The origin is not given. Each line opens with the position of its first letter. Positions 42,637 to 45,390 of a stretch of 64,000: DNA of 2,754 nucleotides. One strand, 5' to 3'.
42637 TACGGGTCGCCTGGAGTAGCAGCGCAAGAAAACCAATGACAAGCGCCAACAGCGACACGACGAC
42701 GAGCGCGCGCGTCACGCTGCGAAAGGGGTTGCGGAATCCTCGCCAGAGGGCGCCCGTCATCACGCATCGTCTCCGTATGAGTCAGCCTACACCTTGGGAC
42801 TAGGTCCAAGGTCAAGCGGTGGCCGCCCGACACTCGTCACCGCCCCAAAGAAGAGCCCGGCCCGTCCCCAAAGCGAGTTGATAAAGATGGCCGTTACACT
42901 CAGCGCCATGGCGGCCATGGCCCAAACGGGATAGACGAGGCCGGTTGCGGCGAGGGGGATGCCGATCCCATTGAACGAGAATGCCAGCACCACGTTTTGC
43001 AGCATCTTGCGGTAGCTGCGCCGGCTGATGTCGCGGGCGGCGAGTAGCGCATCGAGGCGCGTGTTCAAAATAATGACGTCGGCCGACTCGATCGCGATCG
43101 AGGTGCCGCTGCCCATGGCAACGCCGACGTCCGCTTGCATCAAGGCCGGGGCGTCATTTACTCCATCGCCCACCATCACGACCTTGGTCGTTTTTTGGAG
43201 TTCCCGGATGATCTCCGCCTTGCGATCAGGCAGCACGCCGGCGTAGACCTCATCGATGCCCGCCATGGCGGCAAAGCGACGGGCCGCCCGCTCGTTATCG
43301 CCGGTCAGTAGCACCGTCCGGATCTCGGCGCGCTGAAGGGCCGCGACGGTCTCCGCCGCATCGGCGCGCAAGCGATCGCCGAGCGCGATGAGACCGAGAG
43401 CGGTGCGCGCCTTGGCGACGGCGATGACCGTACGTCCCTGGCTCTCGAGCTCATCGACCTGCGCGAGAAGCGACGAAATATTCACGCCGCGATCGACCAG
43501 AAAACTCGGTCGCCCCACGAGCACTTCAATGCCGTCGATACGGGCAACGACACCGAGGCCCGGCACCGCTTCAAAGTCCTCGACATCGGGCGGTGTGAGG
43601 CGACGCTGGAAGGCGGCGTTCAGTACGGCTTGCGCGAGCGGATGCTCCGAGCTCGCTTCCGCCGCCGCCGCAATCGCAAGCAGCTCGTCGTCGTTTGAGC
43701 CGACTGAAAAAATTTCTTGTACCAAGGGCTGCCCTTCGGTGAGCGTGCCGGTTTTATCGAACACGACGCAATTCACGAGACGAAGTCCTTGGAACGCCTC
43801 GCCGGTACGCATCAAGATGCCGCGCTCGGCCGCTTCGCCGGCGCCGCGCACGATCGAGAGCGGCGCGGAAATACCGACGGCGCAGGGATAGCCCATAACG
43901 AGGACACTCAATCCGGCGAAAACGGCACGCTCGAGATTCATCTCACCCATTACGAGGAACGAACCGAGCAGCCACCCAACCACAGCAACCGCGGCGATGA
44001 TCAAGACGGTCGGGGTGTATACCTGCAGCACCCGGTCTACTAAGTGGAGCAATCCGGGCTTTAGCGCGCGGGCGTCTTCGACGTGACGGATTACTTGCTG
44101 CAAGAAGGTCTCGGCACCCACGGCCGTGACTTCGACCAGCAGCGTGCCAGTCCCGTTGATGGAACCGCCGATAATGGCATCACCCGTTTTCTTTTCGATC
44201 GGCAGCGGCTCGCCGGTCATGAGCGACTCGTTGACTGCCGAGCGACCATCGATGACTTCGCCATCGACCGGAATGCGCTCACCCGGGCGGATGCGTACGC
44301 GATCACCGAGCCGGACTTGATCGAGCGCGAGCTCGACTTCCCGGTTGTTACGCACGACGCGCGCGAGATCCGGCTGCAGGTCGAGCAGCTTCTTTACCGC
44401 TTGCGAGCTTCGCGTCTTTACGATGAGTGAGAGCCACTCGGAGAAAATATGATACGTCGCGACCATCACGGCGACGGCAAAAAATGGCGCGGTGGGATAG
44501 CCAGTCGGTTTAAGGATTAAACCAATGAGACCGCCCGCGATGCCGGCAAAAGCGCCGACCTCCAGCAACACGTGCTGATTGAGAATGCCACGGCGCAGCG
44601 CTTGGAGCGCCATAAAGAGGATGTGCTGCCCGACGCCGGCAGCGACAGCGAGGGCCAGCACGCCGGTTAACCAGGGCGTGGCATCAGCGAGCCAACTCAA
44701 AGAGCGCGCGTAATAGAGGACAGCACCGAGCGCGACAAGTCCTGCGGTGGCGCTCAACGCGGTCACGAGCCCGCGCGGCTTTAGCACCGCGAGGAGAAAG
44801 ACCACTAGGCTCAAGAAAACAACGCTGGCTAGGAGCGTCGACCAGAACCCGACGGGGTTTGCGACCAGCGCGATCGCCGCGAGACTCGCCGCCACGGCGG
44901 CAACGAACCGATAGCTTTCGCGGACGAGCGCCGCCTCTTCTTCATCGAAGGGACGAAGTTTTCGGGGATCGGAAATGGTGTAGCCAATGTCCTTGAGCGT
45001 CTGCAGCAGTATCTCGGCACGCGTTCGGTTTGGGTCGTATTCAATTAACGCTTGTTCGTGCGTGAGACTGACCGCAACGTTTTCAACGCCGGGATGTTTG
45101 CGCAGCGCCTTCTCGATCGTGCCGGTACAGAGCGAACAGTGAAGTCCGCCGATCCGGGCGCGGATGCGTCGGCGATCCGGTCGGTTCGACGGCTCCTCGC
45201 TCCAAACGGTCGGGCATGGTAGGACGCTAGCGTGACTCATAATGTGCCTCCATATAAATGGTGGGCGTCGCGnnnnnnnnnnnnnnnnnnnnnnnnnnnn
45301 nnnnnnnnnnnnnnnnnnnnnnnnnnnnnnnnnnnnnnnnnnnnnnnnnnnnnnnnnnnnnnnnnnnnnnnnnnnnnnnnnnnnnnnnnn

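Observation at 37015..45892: Reductase-less mer-like mega-operon joining MerT/MerP, a MerR-type regulator, a LolCDE-like ABC system, an odd P1B-ATPase and a periplasm-directed thiol-redox pair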

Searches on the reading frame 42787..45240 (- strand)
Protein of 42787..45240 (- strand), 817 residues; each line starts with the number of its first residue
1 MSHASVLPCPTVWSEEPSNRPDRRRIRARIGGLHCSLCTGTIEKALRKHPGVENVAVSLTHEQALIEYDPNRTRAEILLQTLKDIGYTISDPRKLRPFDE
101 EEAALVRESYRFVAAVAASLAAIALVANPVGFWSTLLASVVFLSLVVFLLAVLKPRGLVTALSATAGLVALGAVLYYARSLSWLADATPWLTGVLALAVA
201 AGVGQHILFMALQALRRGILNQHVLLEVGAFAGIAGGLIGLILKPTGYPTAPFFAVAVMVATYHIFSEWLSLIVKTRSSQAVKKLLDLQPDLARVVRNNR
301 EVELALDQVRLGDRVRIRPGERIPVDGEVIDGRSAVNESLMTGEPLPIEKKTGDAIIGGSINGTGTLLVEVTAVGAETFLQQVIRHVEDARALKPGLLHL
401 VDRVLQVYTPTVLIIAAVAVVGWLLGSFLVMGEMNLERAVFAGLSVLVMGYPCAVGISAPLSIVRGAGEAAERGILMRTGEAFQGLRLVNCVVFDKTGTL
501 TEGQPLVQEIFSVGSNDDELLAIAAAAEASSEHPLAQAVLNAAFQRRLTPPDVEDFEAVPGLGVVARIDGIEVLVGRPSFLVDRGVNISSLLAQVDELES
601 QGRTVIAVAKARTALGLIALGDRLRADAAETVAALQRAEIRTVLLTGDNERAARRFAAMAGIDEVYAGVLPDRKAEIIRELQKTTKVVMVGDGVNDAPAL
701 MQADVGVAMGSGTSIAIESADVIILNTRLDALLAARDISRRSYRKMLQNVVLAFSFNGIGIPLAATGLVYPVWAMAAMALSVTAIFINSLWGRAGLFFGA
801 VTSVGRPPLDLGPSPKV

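Call 3: search_protein_families(library=ncbifam, proteins=[window:42787-45240:-], max_evalue=0.01)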
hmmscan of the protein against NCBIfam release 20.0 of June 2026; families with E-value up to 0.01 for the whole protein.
window:42787-45240:- (817 aa): 35 families (the best 25 are shown)
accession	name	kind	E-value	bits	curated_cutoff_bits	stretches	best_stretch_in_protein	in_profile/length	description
TIGR01525.1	ATPase-IB_hvy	subfamily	1.4e-166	555.7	346.25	1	243-790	22-558/560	heavy metal translocating P-type ATPase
NF007952.0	PRK10671.1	equivalog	4.5e-136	455.2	1316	2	187-787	220-826/838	copper-exporting P-type ATPase CopA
TIGR01511.1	ATPase-IB1_Cu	subfamily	9.3e-136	453.8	397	1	249-790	38-539/542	copper-translocating P-type ATPase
NF008262.1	PRK11033.1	equivalog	8.6e-122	408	1005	2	257-774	198-712/731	zinc/cadmium/mercury/lead-transporting ATPase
TIGR01512.1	ATPase-IB2_Cd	subfamily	7.9e-115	384.4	313.5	2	256-606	20-334/494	cadmium family heavy metal-translocating P-type ATPase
NF033775.1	P_type_ZntA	exception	5.2e-106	355.6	1240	2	255-784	201-723/732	Zn(II)/Cd(II)/Pb(II) translocating P-type ATPase ZntA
TIGR01494.1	ATPase_P-type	subfamily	4.2e-79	266.2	62.3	1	263-781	5-477/478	HAD-IC family P-type ATPase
TIGR01497.1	kdpB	equivalog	1.2e-50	172.3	527.9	1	276-733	89-557/675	potassium-transporting ATPase subunit KdpB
NF010609.0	PRK14010.1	equivalog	2.8e-50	171.2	1323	1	254-778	66-592/673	K(+)-transporting ATPase subunit B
TIGR01647.1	ATPase-IIIA_H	equivalog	2e-48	165.2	615.5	2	271-664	72-483/755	plasma-membrane proton-efflux P-type ATPase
TIGR01522.1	ATPase-IIA2_Ca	equivalog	6.8e-32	110.2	798.3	2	270-515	96-345/854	calcium-transporting P-type ATPase, PMR1-type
TIGR01657.1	P-ATPase-V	hypoth_equivalog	4e-31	107.4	618.25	3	664-712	781-830/1055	ATP13A2 family polyamine export P-type ATPase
TIGR01517.1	ATPase-IIB_Ca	equivalog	1.2e-30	106.4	507.05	2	294-529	159-400/882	calcium-translocating P-type ATPase, PMCA-type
TIGR01524.1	ATPase-IIIB_Mg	equivalog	4.2e-30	104.3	610.75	2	663-757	580-675/867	magnesium-translocating P-type ATPase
TIGR01116.1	ATPase-IIA1_Ca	equivalog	2.7e-27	95.2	703.4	2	590-751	429-610/799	calcium-translocating P-type ATPase, SERCA-type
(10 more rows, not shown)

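Call 4: search_protein_families(library=pfam, proteins=[window:42787-45240:-], max_evalue=0.01)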
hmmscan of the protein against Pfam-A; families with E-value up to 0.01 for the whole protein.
window:42787-45240:- (817 aa): 5 families
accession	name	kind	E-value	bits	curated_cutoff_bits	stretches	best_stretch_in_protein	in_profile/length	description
PF00122.25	E1-E2_ATPase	-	1.6e-50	171.6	28.1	1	288-473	2-181/181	E1-E2 ATPase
PF00702.32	Hydrolase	-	1.1e-36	127.5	26.4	1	490-704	2-191/191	haloacid dehalogenase-like hydrolase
PF00403.32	HMA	-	1.7e-12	47.9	24.8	1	29-88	3-62/62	Heavy-metal-associated domain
PF08282.18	Hydrolase_3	-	2.2e-06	28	20.9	1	684-732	203-251/255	haloacid dehalogenase-like hydrolase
PF12710.13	HAD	-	2.9e-05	25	27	1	624-700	86-188/189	haloacid dehalogenase-like hydrolase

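Call 10: find_homologous_proteins(query=window:42787-45240:-)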
Query window:42787-45240:- (817 aa): 6478 proteins with E <= 0.001 among 8000 candidates; the best 120 are listed.
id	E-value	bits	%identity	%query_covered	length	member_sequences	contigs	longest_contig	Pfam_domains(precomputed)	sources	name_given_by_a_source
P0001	0.0e+0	1749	100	100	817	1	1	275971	PF00403.33,PF00702.33,PF08282.19,PF00122.26,PF12710.14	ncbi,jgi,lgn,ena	-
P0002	0.0e+0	1382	79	99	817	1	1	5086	PF00403.33,PF00702.33,PF08282.19,PF00122.26,PF12710.14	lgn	-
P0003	0.0e+0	1380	79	98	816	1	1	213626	PF00403.33,PF00702.33,PF08282.19,PF00122.26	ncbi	ncbi:heavy metal translocating P-type ATPase [Cupriavidus sp. CP313]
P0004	0.0e+0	1359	78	98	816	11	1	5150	PF00403.33,PF00702.33,PF08282.19,PF00122.26,PF12710.14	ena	-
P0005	0.0e+0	1332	77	99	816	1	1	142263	PF00403.33,PF00702.33,PF00122.26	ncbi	ncbi:MAG: heavy metal translocating P-type ATPase [Sulfuricaulis sp.]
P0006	0.0e+0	1327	76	99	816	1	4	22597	PF00403.33,PF00702.33,PF00122.26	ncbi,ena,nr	ncbi:MAG: cation-translocating P-type ATPase [Betaproteobacteria bacterium]|nr:cation-translocating 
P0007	0.0e+0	1325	77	99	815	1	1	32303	PF00403.33,PF00702.33,PF08282.19,PF00122.26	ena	-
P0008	0.0e+0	1314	76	99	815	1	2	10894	PF00403.33,PF00702.33,PF08282.19,PF00122.26,PF12710.14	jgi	-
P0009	0.0e+0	1313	76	99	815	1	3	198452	PF00403.33,PF00702.33,PF08282.19,PF00122.26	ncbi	-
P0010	0.0e+0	1312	76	99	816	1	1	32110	PF00403.33,PF00702.33,PF00122.26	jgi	jgi:P-type Cu+ transporter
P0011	0.0e+0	1310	77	98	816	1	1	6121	PF00403.33,PF00702.33,PF08282.19,PF00122.26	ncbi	-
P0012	0.0e+0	1309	76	99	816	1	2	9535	PF00403.33,PF00702.33,PF08282.19,PF00122.26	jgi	-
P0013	0.0e+0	1306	76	99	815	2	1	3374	PF00403.33,PF00702.33,PF08282.19,PF00122.26,PF12710.14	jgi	jgi:Cu+-exporting ATPase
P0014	0.0e+0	1304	75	98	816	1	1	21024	PF00403.33,PF00702.33,PF08282.19,PF00122.26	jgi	jgi:heavy metal translocating P-type ATPase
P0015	0.0e+0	1301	75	99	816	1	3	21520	PF00403.33,PF00702.33,PF00122.26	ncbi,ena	-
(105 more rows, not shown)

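Call 19: find_encoding_contigs(protein=P0001, flank=10000, max_places=3)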
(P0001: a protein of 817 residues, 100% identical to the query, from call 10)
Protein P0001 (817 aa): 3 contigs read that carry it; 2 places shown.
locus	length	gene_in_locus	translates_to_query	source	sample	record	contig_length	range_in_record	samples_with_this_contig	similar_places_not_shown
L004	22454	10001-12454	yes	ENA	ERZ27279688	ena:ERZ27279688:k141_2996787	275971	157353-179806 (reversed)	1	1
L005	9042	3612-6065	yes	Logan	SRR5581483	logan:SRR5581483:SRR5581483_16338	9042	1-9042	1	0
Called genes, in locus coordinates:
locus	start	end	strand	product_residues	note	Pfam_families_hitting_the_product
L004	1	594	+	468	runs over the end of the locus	PF00343:Phosphorylase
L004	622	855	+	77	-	PF09851:SHOCT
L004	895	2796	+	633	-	PF06480:FtsH_ext, PF06068:TIP49 (weak), PF00004:AAA, PF17862:AAA_lid_3, PF01434:Peptidase_M41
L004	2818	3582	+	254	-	-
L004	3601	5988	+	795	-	PF00403:HMA, PF00122:E1-E2_ATPase, PF00702:Hydrolase, PF08282:Hydrolase_3 (faint), PF12710:HAD (weak)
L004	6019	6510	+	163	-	PF02880:PGM_PMM_III, PF00408:PGM_PMM_IV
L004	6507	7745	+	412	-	PF00083:Sugar_tr (weak), PF07690:MFS_1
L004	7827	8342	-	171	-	PF10604:Polyketide_cyc2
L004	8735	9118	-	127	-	PF03860:Csp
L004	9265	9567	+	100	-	-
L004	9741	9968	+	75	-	PF00403:HMA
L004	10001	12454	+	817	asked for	PF00403:HMA, PF00122:E1-E2_ATPase, PF00702:Hydrolase, PF12710:HAD (faint), PF08282:Hydrolase_3 (weak)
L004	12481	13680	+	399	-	PF12704:MacB_PCD, PF02687:FtsX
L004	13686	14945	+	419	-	PF12704:MacB_PCD, PF02687:FtsX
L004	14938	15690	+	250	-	PF00005:ABC_tran, PF13304:AAA_21 (faint), PF02463:SMC_N (weak)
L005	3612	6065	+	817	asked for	PF00403:HMA, PF00122:E1-E2_ATPase, PF00702:Hydrolase, PF12710:HAD (faint), PF08282:Hydrolase_3 (weak)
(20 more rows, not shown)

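Call 20: find_encoding_contigs(protein=P0005, flank=10000, max_places=3)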
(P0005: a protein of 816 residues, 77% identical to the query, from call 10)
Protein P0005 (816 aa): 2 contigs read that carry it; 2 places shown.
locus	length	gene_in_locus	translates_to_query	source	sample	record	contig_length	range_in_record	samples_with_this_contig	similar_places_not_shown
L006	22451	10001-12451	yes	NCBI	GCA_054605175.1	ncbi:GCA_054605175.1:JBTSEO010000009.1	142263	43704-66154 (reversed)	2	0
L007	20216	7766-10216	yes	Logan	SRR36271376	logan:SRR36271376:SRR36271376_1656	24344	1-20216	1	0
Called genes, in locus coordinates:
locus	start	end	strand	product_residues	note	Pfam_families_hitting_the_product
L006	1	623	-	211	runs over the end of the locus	PF01734:Patatin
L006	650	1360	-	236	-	PF03203:MerC (weak)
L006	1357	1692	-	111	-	PF13411:MerR_1, PF09278:MerR-DNA-bind (weak)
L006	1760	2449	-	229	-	PF13487:HD_5, PF01966:HD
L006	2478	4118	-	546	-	PF00403:HMA, PF13450:NAD_binding_8 (faint), PF01134:GIDA (weak), PF01262:AlaDh_PNT_C (faint), PF07992:Pyr_redox_2, PF12831:FAD_oxidored, PF00070:Pyr_redox, PF02852:Pyr_redox_dim, +2 more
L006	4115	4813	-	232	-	PF12324:HTH_15, PF03243:MerB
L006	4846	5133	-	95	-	PF00403:HMA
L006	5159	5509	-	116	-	PF02411:MerT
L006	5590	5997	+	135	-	PF00376:MerR, PF13411:MerR_1, PF09278:MerR-DNA-bind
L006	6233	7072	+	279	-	PF13557:Phenol_MetA_deg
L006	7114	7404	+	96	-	PF00403:HMA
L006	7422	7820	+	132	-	-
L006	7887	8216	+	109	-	PF00403:HMA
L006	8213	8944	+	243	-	-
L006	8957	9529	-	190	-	PF13098:Thioredoxin_2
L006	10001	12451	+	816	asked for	PF00403:HMA, PF00122:E1-E2_ATPase, PF00702:Hydrolase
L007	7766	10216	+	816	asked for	PF00403:HMA, PF00122:E1-E2_ATPase, PF00702:Hydrolase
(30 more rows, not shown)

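Call 26: find_related_loci(query=window:42787-45240:-, collection=genome_contigs, flank=10000)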
Query window:42787-45240:- (817 aa) in genome_contigs; peptide patterns used: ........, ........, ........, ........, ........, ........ (x = any residue, [..] = any of these).
542 stretches matched a pattern; 364 encode a relative of the query (tblastn E <= 1e-3); the best 80 are kept; 80 distinct loci.
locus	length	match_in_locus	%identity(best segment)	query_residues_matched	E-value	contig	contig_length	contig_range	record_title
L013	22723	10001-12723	74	13-808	0e+0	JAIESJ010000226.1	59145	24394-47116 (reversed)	MAG: Burkholderiales bacterium isolate co.spades.METABAT.2.5kb_011 c_000000443443, whole genome shotgun sequence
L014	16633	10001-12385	73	13-807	0e+0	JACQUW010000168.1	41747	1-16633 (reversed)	MAG: Deltaproteobacteria bacterium isolate NC_groundwater_1447_Ag_S-0.65um_55_23 S_p65_S5_coassembly_k141_2071382, whole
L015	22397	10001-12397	73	9-807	0e+0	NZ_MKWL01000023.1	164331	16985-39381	MAG: Thiobacillus sp. 0-1251 scnpilot_expt_500_bf_sub50_scaffold_9, whole genome shotgun sequence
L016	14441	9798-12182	72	13-807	0e+0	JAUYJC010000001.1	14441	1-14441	MAG: Deltaproteobacteria bacterium isolate C24_metabat.bin.121_sub C24_k141_709330, whole genome shotgun sequence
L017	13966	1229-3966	74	13-809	0e+0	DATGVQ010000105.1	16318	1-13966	MAG TPA_asm: Acidiferrobacterales bacterium isolate SMAG_U10560 k141_623954, whole genome shotgun sequence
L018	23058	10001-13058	72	13-806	0e+0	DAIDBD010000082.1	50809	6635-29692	MAG TPA_asm: Herminiimonas sp. isolate clean1857 k141_82812, whole genome shotgun sequence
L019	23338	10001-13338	73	11-805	0e+0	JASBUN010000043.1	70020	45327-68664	MAG: Gammaproteobacteria bacterium isolate BWSM_72 k141_2092461, whole genome shotgun sequence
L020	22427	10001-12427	73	1-808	0e+0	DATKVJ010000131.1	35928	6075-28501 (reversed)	MAG TPA_asm: Rhodocyclaceae bacterium isolate SMAG_U14130 k141_1297797, whole genome shotgun sequence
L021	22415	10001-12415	73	2-806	0e+0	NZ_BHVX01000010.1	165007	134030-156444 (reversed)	Ralstonia sp. SET104 sequence10, whole genome shotgun sequence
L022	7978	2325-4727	67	5-807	0e+0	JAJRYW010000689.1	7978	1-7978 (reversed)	MAG: Calditrichota bacterium isolate Dive96_bin3.89 k141_5275763, whole genome shotgun sequence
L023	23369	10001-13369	69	13-806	0e+0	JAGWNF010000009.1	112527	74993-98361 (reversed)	MAG: Alphaproteobacteria bacterium isolate REEB225 contig-150_184, whole genome shotgun sequence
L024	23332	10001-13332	68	13-807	0e+0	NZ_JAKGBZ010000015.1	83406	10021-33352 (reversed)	Acidiphilium iwatense strain KCTC 23505 KCTC-23505_15, whole genome shotgun sequence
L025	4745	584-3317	68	11-816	0e+0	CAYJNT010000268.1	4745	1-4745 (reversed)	MAG TPA_asm: uncultured Hyphomicrobiales bacterium isolate ERP124720_co1_17 genome assembly, contig: NODE_19604_length_4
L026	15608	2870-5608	68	12-814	0e+0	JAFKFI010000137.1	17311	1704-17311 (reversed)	MAG: Alphaproteobacteria bacterium isolate SCN18_30_10_14_R2_B_67_12_A SCN18_30_10_14_R2_B_scaffold_1710, whole genome s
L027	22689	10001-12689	68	1-807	0e+0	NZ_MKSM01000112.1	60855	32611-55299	MAG: Nitrobacter sp. 62-23 SCNpilot_cont_300_bf_scaffold_651, whole genome shotgun sequence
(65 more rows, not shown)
